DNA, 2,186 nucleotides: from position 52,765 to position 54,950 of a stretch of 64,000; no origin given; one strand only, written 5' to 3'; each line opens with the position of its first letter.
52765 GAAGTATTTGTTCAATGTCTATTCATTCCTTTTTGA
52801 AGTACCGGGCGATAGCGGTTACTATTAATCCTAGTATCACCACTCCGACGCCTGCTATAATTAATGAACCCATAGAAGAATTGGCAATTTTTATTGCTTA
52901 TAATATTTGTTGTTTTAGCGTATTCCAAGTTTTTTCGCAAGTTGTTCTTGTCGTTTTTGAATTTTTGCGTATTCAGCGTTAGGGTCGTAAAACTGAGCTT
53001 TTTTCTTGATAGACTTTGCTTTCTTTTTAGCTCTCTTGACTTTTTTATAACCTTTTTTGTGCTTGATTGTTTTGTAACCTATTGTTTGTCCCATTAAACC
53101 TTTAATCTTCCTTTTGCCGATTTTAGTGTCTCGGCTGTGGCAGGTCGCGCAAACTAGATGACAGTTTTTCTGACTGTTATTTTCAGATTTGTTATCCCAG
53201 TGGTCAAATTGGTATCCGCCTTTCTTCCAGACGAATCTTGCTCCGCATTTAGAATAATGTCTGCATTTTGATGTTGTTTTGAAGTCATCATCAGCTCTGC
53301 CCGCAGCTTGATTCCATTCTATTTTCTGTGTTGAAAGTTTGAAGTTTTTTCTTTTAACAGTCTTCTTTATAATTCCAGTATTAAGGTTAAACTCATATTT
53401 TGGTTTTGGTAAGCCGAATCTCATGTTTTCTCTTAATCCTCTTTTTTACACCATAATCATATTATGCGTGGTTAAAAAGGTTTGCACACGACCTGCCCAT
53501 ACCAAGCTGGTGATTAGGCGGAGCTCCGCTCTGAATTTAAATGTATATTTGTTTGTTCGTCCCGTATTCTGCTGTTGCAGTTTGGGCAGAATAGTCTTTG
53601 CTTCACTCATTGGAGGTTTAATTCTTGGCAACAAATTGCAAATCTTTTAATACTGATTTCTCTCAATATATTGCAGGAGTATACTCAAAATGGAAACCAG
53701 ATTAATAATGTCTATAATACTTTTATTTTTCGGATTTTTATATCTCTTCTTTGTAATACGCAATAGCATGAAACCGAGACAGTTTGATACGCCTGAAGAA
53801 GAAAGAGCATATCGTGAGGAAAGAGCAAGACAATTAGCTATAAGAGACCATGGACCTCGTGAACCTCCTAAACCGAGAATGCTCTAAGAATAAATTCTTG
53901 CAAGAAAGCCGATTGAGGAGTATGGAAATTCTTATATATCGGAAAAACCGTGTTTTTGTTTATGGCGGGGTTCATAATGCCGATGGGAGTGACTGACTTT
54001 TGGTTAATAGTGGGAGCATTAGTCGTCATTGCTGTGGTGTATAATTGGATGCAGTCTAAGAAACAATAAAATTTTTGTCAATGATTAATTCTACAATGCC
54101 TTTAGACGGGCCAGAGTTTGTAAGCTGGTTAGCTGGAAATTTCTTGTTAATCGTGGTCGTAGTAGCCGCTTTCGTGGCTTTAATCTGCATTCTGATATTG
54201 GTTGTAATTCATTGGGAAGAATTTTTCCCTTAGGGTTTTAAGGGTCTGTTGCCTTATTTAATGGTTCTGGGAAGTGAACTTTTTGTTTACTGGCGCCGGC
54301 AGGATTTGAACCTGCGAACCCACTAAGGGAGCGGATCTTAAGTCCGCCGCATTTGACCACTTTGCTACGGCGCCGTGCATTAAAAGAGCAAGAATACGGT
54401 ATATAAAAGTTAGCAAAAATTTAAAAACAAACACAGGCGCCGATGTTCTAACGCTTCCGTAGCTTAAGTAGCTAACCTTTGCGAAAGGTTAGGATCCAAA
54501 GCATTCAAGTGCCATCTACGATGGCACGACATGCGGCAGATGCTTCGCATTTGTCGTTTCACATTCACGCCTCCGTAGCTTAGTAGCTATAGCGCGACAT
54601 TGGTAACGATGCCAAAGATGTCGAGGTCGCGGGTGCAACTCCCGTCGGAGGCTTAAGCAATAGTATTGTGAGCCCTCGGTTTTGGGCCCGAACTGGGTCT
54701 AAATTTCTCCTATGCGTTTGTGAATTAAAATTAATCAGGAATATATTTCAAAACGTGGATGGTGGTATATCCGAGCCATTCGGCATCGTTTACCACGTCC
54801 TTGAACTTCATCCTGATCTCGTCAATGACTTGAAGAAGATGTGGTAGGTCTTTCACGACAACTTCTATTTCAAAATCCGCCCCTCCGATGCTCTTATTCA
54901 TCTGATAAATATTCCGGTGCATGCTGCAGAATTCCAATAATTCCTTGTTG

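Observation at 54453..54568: tRNA-like 5' half plus three near-perfect hairpins fused head-to-tail to tRNA-Thr and carrying the only upstream TATA box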

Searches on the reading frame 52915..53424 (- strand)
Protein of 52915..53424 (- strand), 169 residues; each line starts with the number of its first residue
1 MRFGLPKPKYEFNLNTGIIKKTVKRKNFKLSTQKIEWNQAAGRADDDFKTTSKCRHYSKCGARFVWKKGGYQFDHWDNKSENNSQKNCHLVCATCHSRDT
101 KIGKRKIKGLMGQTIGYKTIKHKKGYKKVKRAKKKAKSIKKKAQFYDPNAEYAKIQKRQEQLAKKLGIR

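Call 39: find_encoding_contigs(protein=window:52915-53424:-, flank=6000, max_places=10)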
Protein window:52915-53424:- (169 aa): 7 contigs read that carry it; 4 places shown.
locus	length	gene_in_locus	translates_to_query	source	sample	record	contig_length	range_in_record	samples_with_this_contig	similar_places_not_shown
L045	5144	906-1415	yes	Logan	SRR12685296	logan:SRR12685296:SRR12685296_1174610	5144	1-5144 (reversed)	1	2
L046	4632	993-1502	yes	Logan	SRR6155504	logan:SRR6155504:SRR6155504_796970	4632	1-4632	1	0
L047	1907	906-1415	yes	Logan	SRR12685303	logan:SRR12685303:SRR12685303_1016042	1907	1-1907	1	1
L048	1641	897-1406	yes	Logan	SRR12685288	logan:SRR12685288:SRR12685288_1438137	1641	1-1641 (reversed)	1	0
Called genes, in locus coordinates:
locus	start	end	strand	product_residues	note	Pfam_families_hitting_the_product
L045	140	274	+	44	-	-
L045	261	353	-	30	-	-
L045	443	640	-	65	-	-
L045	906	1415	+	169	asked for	-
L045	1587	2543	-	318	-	PF01699:Na_Ca_ex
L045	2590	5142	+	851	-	?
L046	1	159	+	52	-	?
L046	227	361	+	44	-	-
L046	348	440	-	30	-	-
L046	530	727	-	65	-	-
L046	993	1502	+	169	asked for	-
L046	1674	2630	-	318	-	PF01699:Na_Ca_ex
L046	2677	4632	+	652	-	?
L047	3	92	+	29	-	?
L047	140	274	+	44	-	-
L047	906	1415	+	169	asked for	-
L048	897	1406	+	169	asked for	-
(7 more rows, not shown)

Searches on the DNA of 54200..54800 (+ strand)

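Call 4: search_rna_families(source=window, start=54200, end=54800, threshold=evalue, max_evalue=10, show_alignments=4)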
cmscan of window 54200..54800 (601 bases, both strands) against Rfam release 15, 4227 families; matches with E-value up to 10: 6.
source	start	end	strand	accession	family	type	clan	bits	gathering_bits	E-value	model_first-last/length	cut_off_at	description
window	54291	54374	-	RF00005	tRNA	Gene; tRNA;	CL00001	65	29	6.8e-14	1-71/71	no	tRNA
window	54569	54653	+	RF00005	tRNA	Gene; tRNA;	CL00001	51.4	29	3.9e-10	1-71/71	no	tRNA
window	54290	54374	+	RF04354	Plastid-ycf2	Cis-reg;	-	25.1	65.7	0.0073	1-75/75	no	Plastid-ycf2 5UTR RNA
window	54292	54374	-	RF01684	mascRNA-menRNA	Gene;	-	21.4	42.5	0.086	1-56/56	no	MALAT1-associated small cytoplasmic RNA/MEN beta RNA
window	54569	54654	-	RF04354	Plastid-ycf2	Cis-reg;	-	20.4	65.7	0.14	1-75/75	no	Plastid-ycf2 5UTR RNA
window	54630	54644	+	RF00233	Tymo_tRNA-like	Cis-reg;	-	13.2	40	4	43-57/84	no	Tymovirus/Pomovirus/Furovirus tRNA-like 3' UTR element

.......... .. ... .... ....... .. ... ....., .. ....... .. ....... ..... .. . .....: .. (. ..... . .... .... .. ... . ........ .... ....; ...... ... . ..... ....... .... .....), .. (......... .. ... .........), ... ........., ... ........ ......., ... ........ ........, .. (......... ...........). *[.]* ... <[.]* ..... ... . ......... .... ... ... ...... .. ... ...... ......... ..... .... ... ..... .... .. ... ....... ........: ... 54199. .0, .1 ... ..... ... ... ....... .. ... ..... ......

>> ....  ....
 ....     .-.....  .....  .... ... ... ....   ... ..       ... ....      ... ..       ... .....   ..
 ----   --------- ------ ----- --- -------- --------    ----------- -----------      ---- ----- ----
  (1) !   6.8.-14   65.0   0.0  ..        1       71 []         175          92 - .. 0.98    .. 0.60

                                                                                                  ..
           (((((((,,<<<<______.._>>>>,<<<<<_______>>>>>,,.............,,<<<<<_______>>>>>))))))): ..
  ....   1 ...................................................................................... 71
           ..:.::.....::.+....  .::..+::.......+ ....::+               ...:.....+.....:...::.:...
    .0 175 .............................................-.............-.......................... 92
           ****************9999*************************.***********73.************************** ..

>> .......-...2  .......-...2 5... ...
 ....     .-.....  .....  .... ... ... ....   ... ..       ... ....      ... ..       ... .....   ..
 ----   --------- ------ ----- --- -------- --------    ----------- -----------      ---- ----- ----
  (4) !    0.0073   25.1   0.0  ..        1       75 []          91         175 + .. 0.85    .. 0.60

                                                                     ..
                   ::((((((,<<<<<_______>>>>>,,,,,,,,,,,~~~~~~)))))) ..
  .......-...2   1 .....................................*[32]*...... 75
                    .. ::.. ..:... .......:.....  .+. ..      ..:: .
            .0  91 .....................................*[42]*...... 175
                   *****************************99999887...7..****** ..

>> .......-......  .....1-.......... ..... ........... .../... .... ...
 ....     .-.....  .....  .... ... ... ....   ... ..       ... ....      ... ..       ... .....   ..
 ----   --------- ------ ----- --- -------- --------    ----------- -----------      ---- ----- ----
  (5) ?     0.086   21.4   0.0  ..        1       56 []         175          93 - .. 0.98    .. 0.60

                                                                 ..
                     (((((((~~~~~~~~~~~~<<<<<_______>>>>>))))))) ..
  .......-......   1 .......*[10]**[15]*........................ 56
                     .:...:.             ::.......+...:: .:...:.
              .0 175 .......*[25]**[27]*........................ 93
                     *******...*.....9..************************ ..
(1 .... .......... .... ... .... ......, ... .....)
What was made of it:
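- On Split / multi-intron tRNA (BHB-spliced): At E<=10, Rfam finds tRNA only at 54569-54653 and 54291-54374 (call 4).
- Checked: No Rfam family matches it even at E<=10 (call 4).
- The tRNA covariance model finds nothing in the unit at E<=10 (call 4).
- Tried and rejected: No box motifs are visible, ACA is not at a constant distance from the 3' end, and Rfam gives no hit (call 4).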

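Call 43: build_rna_model(alignment_id=A3, structure=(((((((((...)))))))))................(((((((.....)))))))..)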
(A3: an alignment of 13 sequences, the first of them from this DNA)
Model R1 built from alignment A3 (13 sequences, 58 columns); structure: as given.
model positions 55; base pairs 16; branch points 1; effective number of sequences 6.88; information 1.011 bits per position. Calibrated on 0.2 Mb of random sequence (short: E-values are rough).
structure used (alignment columns):
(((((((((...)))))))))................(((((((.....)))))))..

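Call 44: search_with_rna_model(model_id=R1, sources=[window, L003, L004, L005, L006, L007, L008, L009, L010, L011, L012, L013, L014, L015, L016, L017, L018, L019, L020, L021, L022, L023, L024, L025, L026, L027, L028, L029, L030, L031, L032, L033, L034, L035, L039, L044, L001, L002, L045, L046], max_evalue=1)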
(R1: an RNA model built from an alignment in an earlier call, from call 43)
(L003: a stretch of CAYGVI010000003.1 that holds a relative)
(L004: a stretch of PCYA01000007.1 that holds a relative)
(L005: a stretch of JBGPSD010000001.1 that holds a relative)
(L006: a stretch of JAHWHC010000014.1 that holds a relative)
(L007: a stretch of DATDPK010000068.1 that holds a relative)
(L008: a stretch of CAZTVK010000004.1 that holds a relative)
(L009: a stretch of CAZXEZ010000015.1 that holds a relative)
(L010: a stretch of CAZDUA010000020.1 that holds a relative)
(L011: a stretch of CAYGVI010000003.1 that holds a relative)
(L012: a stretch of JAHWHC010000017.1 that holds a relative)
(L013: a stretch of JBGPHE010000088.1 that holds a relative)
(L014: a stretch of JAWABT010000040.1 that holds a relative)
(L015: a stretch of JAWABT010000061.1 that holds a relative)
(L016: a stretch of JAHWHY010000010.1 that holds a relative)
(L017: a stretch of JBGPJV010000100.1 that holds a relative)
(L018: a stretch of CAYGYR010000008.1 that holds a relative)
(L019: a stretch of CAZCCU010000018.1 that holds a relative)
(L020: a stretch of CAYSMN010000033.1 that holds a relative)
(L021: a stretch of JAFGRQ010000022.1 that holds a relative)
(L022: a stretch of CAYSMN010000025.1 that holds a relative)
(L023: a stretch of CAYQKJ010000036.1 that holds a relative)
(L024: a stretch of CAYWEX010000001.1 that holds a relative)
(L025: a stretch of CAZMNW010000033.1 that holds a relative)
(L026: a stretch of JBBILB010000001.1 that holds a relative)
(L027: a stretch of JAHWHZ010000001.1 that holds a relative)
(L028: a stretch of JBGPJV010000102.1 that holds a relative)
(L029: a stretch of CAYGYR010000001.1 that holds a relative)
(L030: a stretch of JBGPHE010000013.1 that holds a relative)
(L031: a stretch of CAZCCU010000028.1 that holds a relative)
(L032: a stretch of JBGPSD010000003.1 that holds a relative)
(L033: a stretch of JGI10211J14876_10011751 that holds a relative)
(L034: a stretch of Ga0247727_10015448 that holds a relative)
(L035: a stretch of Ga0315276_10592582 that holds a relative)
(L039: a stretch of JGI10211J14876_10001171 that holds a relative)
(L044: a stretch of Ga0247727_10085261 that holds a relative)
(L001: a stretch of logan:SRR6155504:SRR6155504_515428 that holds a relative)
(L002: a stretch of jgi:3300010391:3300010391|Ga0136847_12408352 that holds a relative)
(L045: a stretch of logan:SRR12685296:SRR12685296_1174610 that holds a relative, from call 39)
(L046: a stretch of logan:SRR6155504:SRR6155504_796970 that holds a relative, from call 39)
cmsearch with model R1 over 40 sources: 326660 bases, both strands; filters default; matches with E-value up to 1: 29.
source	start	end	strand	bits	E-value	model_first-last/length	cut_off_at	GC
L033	1787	1839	+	77.6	8.2e-19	1-55/55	no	0.47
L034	7063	7120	-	75.2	3.7e-18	1-55/55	no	0.5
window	54472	54529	+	71.1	5.2e-17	1-55/55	no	0.47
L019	3460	3517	-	70.3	8.5e-17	1-55/55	no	0.53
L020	2214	2271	-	69.7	1.3e-16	1-55/55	no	0.52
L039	1133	1185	-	68.6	2.6e-16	1-55/55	no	0.45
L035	585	636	+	65.3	2.2e-15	1-55/55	no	0.44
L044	2398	2455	-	64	5e-15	1-55/55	no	0.52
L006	4115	4167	+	62.6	1.2e-14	1-55/55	no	0.45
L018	6146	6196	-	56.2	7.3e-13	1-55/55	no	0.43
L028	2449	2506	-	54.2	2.5e-12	1-55/55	no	0.33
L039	9028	9078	+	43.7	2.2e-09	1-55/55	no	0.39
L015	609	655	-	41.5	8.9e-09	1-55/55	no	0.49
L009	5876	5913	-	35.9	3.2e-07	1-55/55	no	0.5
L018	7600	7656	+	34.2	9.7e-07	1-55/55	no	0.37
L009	5954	5982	-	22.8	0.0014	1-55/55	no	0.45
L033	1750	1807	-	20.1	0.0077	1-55/55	no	0.4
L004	6552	6596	+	19.7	0.0099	1-55/55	no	0.31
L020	2251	2287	+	19.1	0.015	1-55/55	no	0.43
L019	3497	3533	+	18.7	0.019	1-55/55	no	0.46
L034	7100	7135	+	18.1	0.029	1-55/55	no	0.44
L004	6548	6572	-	17.8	0.034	1-55/55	no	0.24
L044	2435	2471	+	17.5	0.042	1-55/55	no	0.49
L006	4106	4135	-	16.9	0.061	1-55/55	no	0.37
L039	1165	1201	+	16.7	0.068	1-55/55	no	0.41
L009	7884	7932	-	16.7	0.07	1-55/55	no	0.2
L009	5963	5981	+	13.1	0.69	2-20/55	no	0.37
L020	2135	2157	-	12.7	0.89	1-55/55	no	0.26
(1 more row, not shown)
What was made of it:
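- A covariance model recovers all copies at 36-78 bits (call 44).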

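Call 59: search_with_rna_model(model_id=R1, sources=[L049, L050, L051, L052, L053, L054], max_evalue=1)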
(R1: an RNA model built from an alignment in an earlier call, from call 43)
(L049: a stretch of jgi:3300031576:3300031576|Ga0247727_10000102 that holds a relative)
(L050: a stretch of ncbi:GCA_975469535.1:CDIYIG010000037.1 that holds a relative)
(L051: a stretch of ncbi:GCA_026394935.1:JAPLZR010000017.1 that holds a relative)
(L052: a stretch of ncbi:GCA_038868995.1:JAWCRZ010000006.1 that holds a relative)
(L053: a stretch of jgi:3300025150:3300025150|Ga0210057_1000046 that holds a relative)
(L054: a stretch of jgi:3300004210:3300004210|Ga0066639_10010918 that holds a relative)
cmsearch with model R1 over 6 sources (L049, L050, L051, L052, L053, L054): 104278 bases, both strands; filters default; matches with E-value up to 1: 8.
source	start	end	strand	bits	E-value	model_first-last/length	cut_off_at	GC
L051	12670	12725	-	31.6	1.6e-06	1-55/55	no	0.41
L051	10232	10286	+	23.3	0.00032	1-55/55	no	0.47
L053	14209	14253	+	19.7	0.0032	1-55/55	no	0.31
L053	14205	14229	-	17.8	0.011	1-55/55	no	0.24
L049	10198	10227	+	16.1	0.032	1-55/55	no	0.27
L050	6400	6429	+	16.1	0.032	1-55/55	no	0.27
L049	11563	11609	-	11.9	0.49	1-55/55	no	0.43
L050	7765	7811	-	11.9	0.49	1-55/55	no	0.43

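Call 73: search_with_rna_model(model_id=R1, sources=[L055, L056, L057, L058], max_evalue=1)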
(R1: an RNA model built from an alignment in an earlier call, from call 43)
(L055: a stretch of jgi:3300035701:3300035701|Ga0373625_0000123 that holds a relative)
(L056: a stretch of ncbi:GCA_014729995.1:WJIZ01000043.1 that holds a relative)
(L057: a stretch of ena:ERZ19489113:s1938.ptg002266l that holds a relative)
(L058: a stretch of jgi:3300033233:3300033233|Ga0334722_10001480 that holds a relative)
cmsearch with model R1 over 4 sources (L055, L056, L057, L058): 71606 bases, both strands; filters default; matches with E-value up to 1: 1.
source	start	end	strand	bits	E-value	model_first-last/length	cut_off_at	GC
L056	15360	15392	-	12.4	0.23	1-55/55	no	0.21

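Call 79: search_dna_similar(query=window:54440-54660:+, collection=plasmids, mode=distant, max_evalue=0.01, max_rows=8)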
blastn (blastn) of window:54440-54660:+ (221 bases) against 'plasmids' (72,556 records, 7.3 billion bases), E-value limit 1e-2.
No match.

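Call 80: search_dna_similar(query=window:54440-54660:+, collection=phages, mode=distant, max_evalue=0.01, max_rows=8)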
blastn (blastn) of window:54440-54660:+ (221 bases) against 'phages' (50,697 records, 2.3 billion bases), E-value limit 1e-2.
No match.
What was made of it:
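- Tried and rejected: Phage and plasmid BLAST also gave nothing (calls 79, 80).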
